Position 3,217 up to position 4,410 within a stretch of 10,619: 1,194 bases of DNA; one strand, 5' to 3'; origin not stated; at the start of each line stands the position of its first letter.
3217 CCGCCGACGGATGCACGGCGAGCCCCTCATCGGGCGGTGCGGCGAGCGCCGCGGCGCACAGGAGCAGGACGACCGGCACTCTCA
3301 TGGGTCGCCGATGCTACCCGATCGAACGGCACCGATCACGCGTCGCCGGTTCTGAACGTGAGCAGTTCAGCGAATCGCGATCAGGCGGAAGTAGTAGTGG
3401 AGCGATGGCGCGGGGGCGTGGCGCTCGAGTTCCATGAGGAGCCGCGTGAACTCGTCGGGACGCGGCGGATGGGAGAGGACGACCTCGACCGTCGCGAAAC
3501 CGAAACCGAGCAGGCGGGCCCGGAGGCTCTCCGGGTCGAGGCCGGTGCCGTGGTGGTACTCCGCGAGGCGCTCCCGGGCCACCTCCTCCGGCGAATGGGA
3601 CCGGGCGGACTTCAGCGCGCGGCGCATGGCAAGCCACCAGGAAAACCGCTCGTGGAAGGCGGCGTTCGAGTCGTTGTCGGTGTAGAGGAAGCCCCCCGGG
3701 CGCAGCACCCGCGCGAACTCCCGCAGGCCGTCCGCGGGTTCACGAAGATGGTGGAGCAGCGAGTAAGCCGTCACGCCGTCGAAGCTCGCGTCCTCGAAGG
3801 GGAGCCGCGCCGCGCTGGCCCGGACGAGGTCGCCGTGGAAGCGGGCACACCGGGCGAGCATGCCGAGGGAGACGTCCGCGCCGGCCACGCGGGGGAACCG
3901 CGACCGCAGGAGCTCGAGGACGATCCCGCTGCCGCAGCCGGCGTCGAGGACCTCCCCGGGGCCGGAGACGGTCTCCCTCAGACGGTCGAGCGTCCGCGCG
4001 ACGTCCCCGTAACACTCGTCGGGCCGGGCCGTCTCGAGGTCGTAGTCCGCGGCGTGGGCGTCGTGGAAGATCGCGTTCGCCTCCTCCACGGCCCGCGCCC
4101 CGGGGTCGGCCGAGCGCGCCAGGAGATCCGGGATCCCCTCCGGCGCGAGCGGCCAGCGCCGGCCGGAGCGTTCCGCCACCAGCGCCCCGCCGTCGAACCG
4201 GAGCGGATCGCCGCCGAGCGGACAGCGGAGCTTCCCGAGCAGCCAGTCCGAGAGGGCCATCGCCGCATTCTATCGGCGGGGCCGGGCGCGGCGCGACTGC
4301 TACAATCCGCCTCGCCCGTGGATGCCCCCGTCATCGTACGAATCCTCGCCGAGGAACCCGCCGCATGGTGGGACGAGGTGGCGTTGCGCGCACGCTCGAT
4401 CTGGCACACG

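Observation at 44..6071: Candidate envelope or peptide-modification locus: FemAB-like transferase plus methyltransferase (coupled), divergent from Trm112-methyltransferase plus giant secreted gluzincin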

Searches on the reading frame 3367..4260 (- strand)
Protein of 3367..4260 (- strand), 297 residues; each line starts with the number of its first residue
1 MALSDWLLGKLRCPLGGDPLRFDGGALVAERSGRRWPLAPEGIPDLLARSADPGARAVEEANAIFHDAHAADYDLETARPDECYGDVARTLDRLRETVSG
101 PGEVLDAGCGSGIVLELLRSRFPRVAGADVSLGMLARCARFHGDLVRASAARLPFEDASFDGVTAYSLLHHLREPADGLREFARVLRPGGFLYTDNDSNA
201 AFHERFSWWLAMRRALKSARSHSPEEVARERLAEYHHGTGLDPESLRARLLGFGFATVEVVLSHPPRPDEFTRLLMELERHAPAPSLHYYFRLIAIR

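Call 6: search_protein_families(library=pfam, proteins=[window:3367-4260:-], max_evalue=0.01)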
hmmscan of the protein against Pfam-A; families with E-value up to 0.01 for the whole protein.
window:3367-4260:- (297 aa): 8 families
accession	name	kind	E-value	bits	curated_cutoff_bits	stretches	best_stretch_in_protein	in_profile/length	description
PF08241.18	Methyltransf_11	-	1.7e-23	83.5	21.2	1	105-193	1-94/95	Methyltransferase domain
PF13649.12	Methyltransf_25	-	2.3e-19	70.3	27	1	104-190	1-97/97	Methyltransferase domain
PF13489.12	Methyltransf_23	-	2.5e-16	60.3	27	1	87-259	9-163/164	Methyltransferase domain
PF08242.18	Methyltransf_12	-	2.6e-14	54.2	30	1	105-192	1-98/98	Methyltransferase domain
PF13847.12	Methyltransf_31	-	1.8e-07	31.4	27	1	103-197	6-112/145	Methyltransferase domain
PF01209.24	Ubie_methyltran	-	5.1e-07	29.7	20.1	1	101-195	48-152/233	ubiE/COQ5 methyltransferase family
PF07021.18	MetW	-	0.00048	20.2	21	1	95-185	8-101/193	Methionine biosynthesis protein MetW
PF05148.21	Methyltransf_8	-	0.0098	16.2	27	0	103-194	75-156/219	Hypothetical methyltransferase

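Call 7: search_protein_families(library=ncbifam, proteins=[window:3367-4260:-], max_evalue=0.01)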
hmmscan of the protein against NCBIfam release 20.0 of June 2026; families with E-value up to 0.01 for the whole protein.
window:3367-4260:- (297 aa): 34 families (the best 25 are shown)
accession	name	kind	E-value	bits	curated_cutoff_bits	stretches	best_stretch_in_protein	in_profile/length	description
NF045667.1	MTase_DVU1556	equivalog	6.7e-21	74.7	155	1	102-194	24-119/213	DVU_1556 family methyltransferase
NF001241.0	PRK00216.1-2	equivalog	3.2e-14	53.1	327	1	66-232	17-187/231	demethylmenaquinone methyltransferase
TIGR02072.1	BioC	equivalog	3.9e-13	49.8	184.95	1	92-204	25-142/244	malonyl-ACP O-methyltransferase BioC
TIGR01934.1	MenG_MenH_UbiE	subfamily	9.5e-12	44.7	158.35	1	101-193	40-140/223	ubiquinone/menaquinone biosynthesis methyltransferase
NF007610.0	PRK10258.1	equivalog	7.5e-10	38.6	342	1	102-228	44-172/251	malonyl-ACP O-methyltransferase BioC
NF001244.0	PRK00216.1-5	equivalog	7.8e-10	38.4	216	1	102-192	50-151/236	bifunctional demethylmenaquinone methyltransferase/2-methoxy-6-polyprenyl-1,4-benzoquinol methylase UbiE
NF043040.1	corrin_prot_MT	hypoth_equivalog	1.4e-09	37.7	180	1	84-195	24-148/216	corrinoid protein-associated methyltransferase CpaM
NF045825.1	FAmtase_mtf2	equivalog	3.3e-08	33.1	400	1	103-202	61-167/248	fatty-acid O-methyltransferase Mtf2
NF045823.1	PthPhpthDimycoMt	equivalog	7.1e-08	31.9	300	1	144-203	116-176/256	phthiotriol/phenolphthiotriol dimycocerosates methyltransferase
NF047649.1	MTase_UXPK_star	exception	4.7e-07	29.1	460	1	101-193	77-180/283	methyltransferase/UXPK-star double selenoprotein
NF041537.1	ArsM_AhpD_UU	exception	5.9e-07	28.6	510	1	101-192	77-178/345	arsenite methyltransferase/AhpD domain selenoprotein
NF004452.0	PRK05785.1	equivalog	9.4e-07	28.5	207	1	98-187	49-138/228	hypothetical protein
TIGR01983.1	UbiG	equivalog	2.4e-06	27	102.95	1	103-193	52-150/228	bifunctional 2-polyprenyl-6-hydroxyphenol methylase/3-demethylubiquinol 3-O-methyltransferase UbiG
NF010703.0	PRK14103.1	equivalog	8.3e-06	25.4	320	1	102-193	31-123/256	trans-aconitate 2-methyltransferase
NF041255.1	mycofact_MftM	equivalog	8.4e-06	25.3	200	1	88-176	128-221/289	mycofactocin oligosaccharide methyltransferase MftM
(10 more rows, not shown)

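Call 59: search_solved_structures(query=window:3367-4260:-, max_evalue=0.001)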
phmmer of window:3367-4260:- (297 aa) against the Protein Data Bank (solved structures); distinct sequences matched with E-value up to 0.001: 42.
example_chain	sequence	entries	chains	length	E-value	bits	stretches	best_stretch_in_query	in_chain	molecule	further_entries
6uv6_A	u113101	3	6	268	1.9e-12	50.6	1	98-192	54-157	D-glucose O-methyltransferase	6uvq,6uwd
3bus_A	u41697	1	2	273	2.3e-12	50.3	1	93-192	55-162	Methyltransferase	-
3mgg_A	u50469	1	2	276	2.2e-10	43.8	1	86-199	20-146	Methyltransferase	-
4pne_A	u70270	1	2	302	7e-09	38.9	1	95-193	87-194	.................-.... protein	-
8zc8_A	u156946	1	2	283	1.3e-08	38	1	93-193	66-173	MitM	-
21zq_A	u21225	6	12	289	1.4e-08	37.9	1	93-193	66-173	MitM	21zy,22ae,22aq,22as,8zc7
8ys9_A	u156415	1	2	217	1.4e-08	37.9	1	99-194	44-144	Phosphatidylethanolamine N-methyltransferase/phosphatidyl-N-methylethanolamine N-methyltra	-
6uk5_A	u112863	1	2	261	4e-08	36.4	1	64-193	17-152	CalS10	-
7qcb_A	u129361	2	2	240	8.6e-08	35.3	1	44-205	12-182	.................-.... 27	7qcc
5gm1_A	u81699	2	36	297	1e-07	35.1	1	91-193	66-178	O-methylransferase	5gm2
3l8d_A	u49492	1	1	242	2.2e-07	34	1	95-191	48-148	Methyltransferase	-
2gs9_A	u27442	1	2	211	2.7e-07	33.7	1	95-194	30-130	Hypothetical protein TT1324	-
1p91_A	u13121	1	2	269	3.7e-07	33.2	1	12-195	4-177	Ribosomal RNA large subunit methyltransferase A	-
6uak_A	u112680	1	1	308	1.2e-06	31.5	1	103-193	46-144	SAM dependent methyltransferase LahSB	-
6f5z_A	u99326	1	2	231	2.2e-06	30.6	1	98-195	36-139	24-sterol C-methyltransferase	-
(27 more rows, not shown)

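Call 80: find_homologous_proteins(query=window:3367-4260:-, max_evalue=1e-10)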
Query window:3367-4260:- (297 aa): 137 proteins with E <= 1e-10 among 8000 candidates; the best 120 are listed.
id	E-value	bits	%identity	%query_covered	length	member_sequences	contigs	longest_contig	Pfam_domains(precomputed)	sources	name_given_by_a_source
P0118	7.4e-156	536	100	81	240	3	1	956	PF13847.13,PF13489.13,PF13649.13,PF01209.25,PF08241.19,PF08242.19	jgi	jgi:ubiquinone/menaquinone biosynthesis C-methylase UbiE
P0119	5.5e-120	419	68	100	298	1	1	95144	PF13847.13,PF13489.13,PF13649.13,PF01209.25,PF08241.19,PF08242.19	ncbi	-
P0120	1.8e-118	414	65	99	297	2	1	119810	PF13847.13,PF13489.13,PF13649.13,PF08241.19,PF08242.19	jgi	jgi:ubiquinone/menaquinone biosynthesis C-methylase UbiE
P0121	4.2e-118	412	62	100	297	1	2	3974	PF13847.13,PF13489.13,PF13649.13,PF08241.19,PF08242.19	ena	-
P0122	6.4e-117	408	65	100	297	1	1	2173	PF13847.13,PF13489.13,PF13649.13,PF08241.19,PF08242.19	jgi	jgi:SAM-dependent methyltransferase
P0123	1.7e-115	404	64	100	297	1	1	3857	PF13847.13,PF13489.13,PF13649.13,PF08241.19,PF08242.19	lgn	-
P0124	9.4e-115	401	63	100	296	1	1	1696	PF13847.13,PF13489.13,PF13649.13,PF01209.25,PF08241.19,PF08242.19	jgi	jgi:ubiquinone/menaquinone biosynthesis C-methylase UbiE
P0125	3.1e-114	400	63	100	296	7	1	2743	PF13847.13,PF13489.13,PF13649.13,PF08241.19,PF08242.19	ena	-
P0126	1.7e-113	397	64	100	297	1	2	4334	PF13847.13,PF13489.13,PF13649.13,PF01209.25,PF08241.19,PF08242.19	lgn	-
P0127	5.4e-110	386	61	100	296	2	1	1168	PF13847.13,PF13489.13,PF13649.13,PF08241.19,PF08242.19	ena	-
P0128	2.1e-104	367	60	99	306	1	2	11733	PF13847.13,PF13489.13,PF13649.13,PF08241.19,PF08242.19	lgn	-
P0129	5.0e-102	360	58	100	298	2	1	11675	PF13847.13,PF13489.13,PF13649.13,PF05219.18,PF08241.19,PF08242.19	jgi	-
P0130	1.0e-99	352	58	98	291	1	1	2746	PF13847.13,PF13489.13,PF13649.13,PF08241.19,PF08242.19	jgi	jgi:prepilin-type processing-associated H-X9-DG protein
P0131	6.0e-99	349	57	99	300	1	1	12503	PF13847.13,PF13489.13,PF13649.13,PF08241.19,PF08242.19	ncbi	-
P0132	5.8e-98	346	56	97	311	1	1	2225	PF13847.13,PF13489.13,PF13649.13,PF08241.19,PF08242.19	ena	-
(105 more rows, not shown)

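Call 98: find_encoding_contigs(protein=P0120, flank=10000, max_places=1)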
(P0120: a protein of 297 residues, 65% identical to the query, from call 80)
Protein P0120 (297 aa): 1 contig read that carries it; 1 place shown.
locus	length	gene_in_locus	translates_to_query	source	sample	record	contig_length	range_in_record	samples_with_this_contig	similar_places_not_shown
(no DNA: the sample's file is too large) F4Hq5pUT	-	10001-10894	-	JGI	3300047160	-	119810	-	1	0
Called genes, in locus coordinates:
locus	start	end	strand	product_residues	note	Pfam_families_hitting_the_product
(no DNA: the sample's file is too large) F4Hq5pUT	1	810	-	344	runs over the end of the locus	PF19300:BPD_transp_1_N (faint), PF00528:BPD_transp_1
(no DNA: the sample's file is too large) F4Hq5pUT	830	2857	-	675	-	PF00496:SBP_bac_5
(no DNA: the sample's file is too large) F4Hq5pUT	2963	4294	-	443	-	PF04851:ResIII, PF00270:DEAD, PF00271:Helicase_C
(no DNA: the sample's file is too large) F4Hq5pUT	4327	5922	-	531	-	PF00069:Pkinase, PF03109:ABC1 (faint), PF07714:PK_Tyr_Ser-Thr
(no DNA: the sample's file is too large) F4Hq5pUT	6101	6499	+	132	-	-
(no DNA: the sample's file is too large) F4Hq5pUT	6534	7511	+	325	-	PF01073:3Beta_HSD, PF01370:Epimerase, PF02719:Polysacc_synt_2, PF04321:RmlD_sub_bind (faint), PF16363:GDP_Man_Dehyd, PF07993:NAD_binding_4 (weak)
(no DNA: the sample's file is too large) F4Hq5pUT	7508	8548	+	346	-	PF13480:Acetyltransf_6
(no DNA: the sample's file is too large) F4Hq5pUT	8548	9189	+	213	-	PF02585:PIG-L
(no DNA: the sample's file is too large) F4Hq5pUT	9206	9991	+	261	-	PF13489:Methyltransf_23, PF08241:Methyltransf_11, PF08242:Methyltransf_12 (weak), PF13649:Methyltransf_25, PF13847:Methyltransf_31 (weak)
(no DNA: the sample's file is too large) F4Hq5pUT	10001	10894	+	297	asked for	PF13489:Methyltransf_23, PF13847:Methyltransf_31 (weak), PF08241:Methyltransf_11, PF08242:Methyltransf_12, PF13649:Methyltransf_25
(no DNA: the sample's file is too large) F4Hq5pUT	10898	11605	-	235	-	PF08889:WbqC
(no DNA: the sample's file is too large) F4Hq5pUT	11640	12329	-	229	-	PF16697:Yop-YscD_cpl, PF00498:FHA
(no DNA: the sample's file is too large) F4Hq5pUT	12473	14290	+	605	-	PF01807:Zn_ribbon_DnaG, PF08275:DNAG_N, PF13155:Toprim_2, PF13362:Toprim_3 (faint), PF13662:Toprim_4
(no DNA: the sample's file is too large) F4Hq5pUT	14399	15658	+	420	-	?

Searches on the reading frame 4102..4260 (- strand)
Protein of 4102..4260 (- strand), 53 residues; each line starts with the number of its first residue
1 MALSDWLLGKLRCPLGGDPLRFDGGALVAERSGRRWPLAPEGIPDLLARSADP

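Call 85: search_solved_structures(query=A5, max_evalue=10, show_alignments=2)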
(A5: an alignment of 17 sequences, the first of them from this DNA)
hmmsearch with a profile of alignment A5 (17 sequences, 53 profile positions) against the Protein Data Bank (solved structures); distinct sequences matched with E-value up to 10: 15.
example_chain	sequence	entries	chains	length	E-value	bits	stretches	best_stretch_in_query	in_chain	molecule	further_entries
7awy_A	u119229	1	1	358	8e-05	25.6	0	16-42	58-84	Scone-R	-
7awz_A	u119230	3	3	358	0.0001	25.3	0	16-42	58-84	Scone-E | SconeE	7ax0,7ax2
6tjg_A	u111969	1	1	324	0.00016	24.7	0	23-42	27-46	Cake8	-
2kpi_A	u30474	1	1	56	0.0002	24.3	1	5-48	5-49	Uncharacterized protein SCO3027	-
6tjf_A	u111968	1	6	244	0.0031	20.5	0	23-42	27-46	Cake6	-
2pk7_A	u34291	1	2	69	0.0075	19.3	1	6-44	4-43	Uncharacterized protein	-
2jr6_A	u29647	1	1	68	0.015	18.3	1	6-46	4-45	UPF0434 protein NMA0874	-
6tje_A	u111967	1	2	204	0.022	17.8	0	23-42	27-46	Cake5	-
2hf1_A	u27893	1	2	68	0.023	17.7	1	7-45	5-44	Tetraacyldisaccharide-1-P 4-kinase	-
2jny_A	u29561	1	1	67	0.036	17.1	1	2-48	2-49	Uncharacterized BCR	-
6tjd_A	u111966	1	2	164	0.21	14.7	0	23-42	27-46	Cake4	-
2js4_A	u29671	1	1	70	0.26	14.4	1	6-45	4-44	UPF0434 protein BB2007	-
6zxw_H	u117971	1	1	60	0.39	13.8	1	6-46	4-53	Uncharacterized protein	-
9vqk_A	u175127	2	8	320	0.98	12.5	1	10-32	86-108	Omega-Transaminase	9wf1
3hxj_A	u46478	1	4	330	1.7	11.8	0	16-42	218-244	Pyrrolo-quinoline quinone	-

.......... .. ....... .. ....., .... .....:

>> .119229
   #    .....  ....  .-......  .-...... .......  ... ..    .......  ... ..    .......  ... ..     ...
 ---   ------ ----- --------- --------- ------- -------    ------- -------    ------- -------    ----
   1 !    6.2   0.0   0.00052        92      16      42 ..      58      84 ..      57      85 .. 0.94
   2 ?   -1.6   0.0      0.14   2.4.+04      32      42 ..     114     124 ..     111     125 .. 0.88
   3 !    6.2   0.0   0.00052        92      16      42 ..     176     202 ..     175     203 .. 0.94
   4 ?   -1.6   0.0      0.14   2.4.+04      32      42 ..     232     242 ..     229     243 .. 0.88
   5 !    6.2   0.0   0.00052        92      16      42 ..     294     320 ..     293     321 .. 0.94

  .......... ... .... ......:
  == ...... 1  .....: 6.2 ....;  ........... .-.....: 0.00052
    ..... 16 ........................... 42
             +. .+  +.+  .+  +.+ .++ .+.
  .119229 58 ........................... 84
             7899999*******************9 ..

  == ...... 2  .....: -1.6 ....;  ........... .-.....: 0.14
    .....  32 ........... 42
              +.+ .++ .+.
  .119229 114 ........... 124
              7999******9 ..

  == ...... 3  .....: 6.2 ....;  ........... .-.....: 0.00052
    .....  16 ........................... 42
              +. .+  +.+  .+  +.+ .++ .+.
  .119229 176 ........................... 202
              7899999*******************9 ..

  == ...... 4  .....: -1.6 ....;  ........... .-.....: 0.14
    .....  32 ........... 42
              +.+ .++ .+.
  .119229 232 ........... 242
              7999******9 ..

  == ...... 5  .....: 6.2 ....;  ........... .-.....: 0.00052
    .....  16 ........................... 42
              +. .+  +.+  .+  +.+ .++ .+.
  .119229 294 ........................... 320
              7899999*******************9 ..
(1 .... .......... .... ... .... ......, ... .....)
